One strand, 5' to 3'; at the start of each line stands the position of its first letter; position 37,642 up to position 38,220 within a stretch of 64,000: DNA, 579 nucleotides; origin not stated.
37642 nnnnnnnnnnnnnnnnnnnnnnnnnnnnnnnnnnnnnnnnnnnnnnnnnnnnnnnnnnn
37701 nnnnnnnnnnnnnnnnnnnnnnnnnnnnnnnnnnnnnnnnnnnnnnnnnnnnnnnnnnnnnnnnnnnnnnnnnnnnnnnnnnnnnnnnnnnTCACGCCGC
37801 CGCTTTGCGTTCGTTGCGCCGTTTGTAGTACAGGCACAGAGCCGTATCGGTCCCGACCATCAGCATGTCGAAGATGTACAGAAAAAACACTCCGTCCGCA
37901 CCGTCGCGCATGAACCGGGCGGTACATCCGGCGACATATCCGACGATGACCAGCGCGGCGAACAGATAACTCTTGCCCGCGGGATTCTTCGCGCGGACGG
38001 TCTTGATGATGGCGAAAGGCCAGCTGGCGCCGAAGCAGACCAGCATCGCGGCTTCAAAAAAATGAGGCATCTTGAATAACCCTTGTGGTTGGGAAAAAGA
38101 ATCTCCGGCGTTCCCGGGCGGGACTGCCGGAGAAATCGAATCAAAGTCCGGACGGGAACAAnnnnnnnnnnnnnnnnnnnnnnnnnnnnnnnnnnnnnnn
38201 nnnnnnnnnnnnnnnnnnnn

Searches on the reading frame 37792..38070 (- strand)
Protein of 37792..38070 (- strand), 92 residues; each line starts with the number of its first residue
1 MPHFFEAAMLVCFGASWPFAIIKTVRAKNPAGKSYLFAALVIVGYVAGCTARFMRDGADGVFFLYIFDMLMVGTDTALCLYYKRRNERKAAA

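Call 7: search_protein_families(library=pfam, proteins=[window:37792-38070:-], max_evalue=0.001)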
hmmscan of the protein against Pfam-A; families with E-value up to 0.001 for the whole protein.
window:37792-38070:- (92 aa): 0 families

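Call 17: search_protein_families(library=ncbifam, proteins=[window:37792-38070:-], max_evalue=0.01)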
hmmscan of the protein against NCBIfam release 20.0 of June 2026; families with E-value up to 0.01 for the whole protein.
window:37792-38070:- (92 aa): 0 families

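Call 37: search_protein_families(library=pfam, proteins=[window:37792-38070:-], max_evalue=10)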
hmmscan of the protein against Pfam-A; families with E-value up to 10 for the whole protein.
window:37792-38070:- (92 aa): 0 families

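Call 41: find_homologous_proteins(query=window:37792-38070:-, max_evalue=0.001)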
Query window:37792-38070:- (92 aa): 98 proteins with E <= 0.001 among 98 candidates.
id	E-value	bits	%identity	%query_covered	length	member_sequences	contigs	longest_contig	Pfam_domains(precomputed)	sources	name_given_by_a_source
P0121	8.2e-52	191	95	99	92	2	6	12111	-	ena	-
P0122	1.0e-51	191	93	100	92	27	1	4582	-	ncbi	-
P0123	2.3e-51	189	90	100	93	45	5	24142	-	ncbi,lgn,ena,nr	ncbi:MAG: hypothetical protein IKP09_04780 [Lentisphaeria bacterium]|nr:hypothetical protein [Lentis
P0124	2.7e-51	189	94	98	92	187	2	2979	-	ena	-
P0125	2.9e-49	183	88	100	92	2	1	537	-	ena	-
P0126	8.1e-49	181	88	100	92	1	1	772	-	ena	-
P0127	1.2e-48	181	90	100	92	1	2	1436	-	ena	-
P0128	2.9e-48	179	93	93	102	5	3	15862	-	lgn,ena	-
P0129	7.3e-48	178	84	100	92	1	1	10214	-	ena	-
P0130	2.8e-47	176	87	100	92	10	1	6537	-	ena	-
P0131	3.8e-47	176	86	100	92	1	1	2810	-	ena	-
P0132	2.6e-46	173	83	97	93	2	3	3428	-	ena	-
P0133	4.7e-45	169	83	97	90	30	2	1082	-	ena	-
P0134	1.1e-44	168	82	97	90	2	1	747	-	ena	-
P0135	1.7e-44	167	80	97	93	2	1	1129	-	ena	-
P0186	2.4e-27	113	60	91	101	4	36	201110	-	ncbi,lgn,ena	-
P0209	5.5e-24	102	56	91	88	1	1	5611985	-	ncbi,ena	-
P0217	1.3e-14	72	47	96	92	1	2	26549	-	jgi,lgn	jgi:hypothetical protein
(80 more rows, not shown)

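Call 42: find_encoding_contigs(protein=P0209, flank=8000, max_places=2)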
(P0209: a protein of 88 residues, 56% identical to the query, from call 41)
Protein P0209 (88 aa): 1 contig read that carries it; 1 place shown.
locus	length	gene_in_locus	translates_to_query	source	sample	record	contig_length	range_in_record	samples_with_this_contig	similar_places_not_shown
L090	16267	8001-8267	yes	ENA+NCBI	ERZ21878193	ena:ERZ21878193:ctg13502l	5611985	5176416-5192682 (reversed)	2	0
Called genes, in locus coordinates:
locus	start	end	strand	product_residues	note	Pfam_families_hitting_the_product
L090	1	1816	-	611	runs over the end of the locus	PF01055:Glyco_hydro_31_2nd, PF02065:Melibiase, PF02638:GHL10 (weak)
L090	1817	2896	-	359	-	-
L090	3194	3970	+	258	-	PF25231:DUF7847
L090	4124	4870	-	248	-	-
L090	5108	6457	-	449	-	PF00089:Trypsin, PF13365:Trypsin_2, PF13180:PDZ_2 (faint), PF17820:PDZ_6 (faint)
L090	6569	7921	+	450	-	PF11013:DUF2851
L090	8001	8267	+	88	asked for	-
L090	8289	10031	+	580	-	PF00515:TPR_1 (faint), PF07719:TPR_2 (faint), PF12895:ANAPC3 (faint), PF13432:TPR_16, PF14559:TPR_19 (weak), PF13424:TPR_12 (weak), PF13431:TPR_17 (weak), PF13844:Glyco_transf_41, +3 more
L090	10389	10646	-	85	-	-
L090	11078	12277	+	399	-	PF13356:Arm-DNA-bind_3, PF22022:Phage_int_M, PF00589:Phage_integrase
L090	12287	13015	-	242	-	-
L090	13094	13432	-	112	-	PF15943:YdaS_toxin (weak)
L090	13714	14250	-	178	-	-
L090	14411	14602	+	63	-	-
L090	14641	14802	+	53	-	-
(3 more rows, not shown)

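Call 43: find_encoding_contigs(protein=P0186, flank=8000, max_places=3)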
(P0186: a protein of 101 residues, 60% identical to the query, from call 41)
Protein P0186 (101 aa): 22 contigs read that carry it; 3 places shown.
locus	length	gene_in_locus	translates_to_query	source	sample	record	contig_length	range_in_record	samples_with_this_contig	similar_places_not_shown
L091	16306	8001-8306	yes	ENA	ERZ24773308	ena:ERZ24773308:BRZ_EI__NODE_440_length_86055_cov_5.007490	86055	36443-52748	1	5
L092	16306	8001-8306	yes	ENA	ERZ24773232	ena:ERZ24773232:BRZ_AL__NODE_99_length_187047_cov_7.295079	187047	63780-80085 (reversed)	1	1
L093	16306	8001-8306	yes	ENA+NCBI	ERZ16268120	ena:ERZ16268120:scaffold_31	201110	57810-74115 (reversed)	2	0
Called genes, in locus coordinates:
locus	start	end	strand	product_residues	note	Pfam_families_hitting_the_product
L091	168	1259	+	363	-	PF00294:PfkB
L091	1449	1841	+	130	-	-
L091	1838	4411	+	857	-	PF22599:SecDF_P1_head, PF00873:ACR_tran (weak), PF02355:SecD_SecF_C, PF07549:Sec_GG (weak), PF02355:SecD_SecF_C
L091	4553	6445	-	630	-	PF13555:AAA_29 (faint), PF24389:ORC-CDC6-like (faint), PF00005:ABC_tran, PF00006:ATP-synt_ab (faint), PF02463:SMC_N (faint), PF12848:ABC_tran_Xtn (weak), PF00005:ABC_tran, PF16326:ABC_tran_CTD, +4 more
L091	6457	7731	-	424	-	PF01408:GFO_IDH_MocA, PF02894:GFO_IDH_MocA_C, PF22725:GFO_IDH_MocA_C3 (weak)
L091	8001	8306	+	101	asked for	-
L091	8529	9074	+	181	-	PF13719:Zn_ribbon_5 (faint), PF13717:Zn_ribbon_4 (weak)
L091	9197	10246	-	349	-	PF04613:LpxD, PF25084:LbH_EIF2B (weak), PF25087:GMPPB_C (faint), PF00132:Hexapep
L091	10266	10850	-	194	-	PF03938:OmpH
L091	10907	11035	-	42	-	-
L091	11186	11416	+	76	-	PF00830:Ribosomal_L28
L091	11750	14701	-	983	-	-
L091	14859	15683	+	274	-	PF12833:HTH_18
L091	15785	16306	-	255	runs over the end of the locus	PF01261:AP_endonuc_2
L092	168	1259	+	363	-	PF00294:PfkB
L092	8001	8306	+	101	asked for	-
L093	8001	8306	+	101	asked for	-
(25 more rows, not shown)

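Call 44: find_encoding_contigs(protein=P0217, flank=8000, max_places=2)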
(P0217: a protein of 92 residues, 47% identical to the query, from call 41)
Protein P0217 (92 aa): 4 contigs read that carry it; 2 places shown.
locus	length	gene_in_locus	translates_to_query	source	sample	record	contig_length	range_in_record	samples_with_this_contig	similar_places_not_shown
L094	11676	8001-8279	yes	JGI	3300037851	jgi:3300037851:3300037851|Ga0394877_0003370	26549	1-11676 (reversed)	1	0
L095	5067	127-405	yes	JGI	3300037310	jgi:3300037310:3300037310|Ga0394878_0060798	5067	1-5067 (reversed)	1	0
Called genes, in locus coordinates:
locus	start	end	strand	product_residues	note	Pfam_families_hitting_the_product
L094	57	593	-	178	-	PF01558:POR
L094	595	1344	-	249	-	PF02775:TPP_enzyme_C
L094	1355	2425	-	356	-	PF01855:POR_N, PF02780:Transketolase_C, PF17147:PFOR_II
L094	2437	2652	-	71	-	PF14697:Fer4_21 (weak), PF12797:Fer4_2 (weak), PF00037:Fer4, PF12837:Fer4_6 (weak), PF13237:Fer4_10, PF12838:Fer4_7, PF13187:Fer4_9, PF00037:Fer4 (weak), +6 more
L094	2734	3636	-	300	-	PF01515:PTA_PTB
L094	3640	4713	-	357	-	PF00871:Acetate_kinase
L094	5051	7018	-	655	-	-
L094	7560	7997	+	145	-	PF00072:Response_reg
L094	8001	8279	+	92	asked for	-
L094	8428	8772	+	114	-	-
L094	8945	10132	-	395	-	PF07719:TPR_2 (faint), PF14559:TPR_19 (faint)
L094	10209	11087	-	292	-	-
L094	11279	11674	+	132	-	?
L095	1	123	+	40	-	?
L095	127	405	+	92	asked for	-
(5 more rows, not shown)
